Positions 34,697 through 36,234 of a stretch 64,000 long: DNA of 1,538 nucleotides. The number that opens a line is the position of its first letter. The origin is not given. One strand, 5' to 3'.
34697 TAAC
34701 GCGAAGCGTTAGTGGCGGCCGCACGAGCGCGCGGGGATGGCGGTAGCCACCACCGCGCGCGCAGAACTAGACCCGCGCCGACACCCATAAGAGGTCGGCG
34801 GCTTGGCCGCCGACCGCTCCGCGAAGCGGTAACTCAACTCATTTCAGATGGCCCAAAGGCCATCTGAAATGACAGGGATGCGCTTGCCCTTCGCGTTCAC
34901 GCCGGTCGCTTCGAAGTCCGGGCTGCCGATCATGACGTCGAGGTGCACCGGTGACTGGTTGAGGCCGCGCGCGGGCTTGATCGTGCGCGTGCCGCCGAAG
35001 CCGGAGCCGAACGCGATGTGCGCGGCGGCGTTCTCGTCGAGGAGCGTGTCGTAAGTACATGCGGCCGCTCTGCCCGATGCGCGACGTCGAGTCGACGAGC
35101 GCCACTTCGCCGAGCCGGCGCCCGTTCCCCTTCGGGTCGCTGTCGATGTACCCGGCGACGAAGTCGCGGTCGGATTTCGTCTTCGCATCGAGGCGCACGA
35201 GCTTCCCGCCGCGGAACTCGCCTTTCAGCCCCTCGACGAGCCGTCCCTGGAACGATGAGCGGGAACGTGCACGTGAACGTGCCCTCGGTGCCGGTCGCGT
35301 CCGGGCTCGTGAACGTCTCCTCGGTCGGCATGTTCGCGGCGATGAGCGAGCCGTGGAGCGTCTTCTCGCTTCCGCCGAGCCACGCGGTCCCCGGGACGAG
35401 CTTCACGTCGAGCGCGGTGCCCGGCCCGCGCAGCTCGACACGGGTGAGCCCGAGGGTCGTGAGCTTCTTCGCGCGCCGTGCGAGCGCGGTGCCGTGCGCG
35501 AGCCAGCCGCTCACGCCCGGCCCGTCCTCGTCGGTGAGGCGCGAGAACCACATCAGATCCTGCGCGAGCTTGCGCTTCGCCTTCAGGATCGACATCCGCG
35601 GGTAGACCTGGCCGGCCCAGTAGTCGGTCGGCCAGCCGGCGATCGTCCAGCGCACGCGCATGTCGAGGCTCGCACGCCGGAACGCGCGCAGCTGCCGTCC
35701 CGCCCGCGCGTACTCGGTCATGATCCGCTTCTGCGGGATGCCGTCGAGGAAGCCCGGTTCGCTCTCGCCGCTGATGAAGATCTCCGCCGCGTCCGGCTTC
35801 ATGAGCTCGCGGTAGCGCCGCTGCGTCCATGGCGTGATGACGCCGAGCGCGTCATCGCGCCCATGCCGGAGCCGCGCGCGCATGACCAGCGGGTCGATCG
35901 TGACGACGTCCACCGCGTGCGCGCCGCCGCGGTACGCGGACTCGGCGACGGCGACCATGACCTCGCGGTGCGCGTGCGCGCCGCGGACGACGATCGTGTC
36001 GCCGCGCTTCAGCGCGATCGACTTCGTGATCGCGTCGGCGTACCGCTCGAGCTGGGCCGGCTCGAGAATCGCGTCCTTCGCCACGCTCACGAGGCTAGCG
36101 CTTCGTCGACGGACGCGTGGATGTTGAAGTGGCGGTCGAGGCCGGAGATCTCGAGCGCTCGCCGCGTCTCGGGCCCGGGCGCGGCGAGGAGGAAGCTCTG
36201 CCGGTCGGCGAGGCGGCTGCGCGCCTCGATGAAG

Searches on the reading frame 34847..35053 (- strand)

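Call 57: search_protein_families(library=pfam, max_evalue=0.01, proteins=[window:34847-35053:-])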
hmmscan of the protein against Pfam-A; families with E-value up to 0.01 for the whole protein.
seq(69 aa): 1 family
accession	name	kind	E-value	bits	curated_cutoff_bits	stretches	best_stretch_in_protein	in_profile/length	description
PF02073.20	Peptidase_M29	-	1.1e-15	57.8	27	1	1-67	332-406/406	Thermophilic metalloprotease (M29)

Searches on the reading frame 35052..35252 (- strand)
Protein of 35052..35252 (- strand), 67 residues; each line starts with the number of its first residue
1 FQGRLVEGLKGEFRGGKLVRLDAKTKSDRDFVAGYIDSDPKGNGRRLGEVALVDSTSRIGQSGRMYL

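Call 57: search_protein_families(library=pfam, max_evalue=0.01, proteins=[window:35052-35252:-])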
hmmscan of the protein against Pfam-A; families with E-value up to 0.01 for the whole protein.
seq(67 aa): 1 family
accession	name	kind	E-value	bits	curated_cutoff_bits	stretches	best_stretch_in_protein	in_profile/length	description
PF02073.20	Peptidase_M29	-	5.5e-10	39.1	27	1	2-65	271-330/406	Thermophilic metalloprotease (M29)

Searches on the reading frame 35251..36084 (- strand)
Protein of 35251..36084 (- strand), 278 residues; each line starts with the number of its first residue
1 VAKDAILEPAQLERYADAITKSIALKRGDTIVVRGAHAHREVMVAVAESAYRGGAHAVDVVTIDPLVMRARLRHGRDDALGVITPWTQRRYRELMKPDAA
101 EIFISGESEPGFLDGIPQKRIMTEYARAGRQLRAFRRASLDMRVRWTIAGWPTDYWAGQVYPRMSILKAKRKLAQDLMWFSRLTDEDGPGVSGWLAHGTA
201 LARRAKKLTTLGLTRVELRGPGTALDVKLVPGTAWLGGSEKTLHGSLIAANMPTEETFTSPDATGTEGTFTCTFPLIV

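Call 57: search_protein_families(library=pfam, max_evalue=0.01, proteins=[window:35251-36084:-])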
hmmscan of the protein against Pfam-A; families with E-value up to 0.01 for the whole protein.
seq(278 aa): 1 family
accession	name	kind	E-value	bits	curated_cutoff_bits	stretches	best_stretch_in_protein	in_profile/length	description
PF02073.20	Peptidase_M29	-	4.2e-52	177.8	27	1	11-277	4-269/406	Thermophilic metalloprotease (M29)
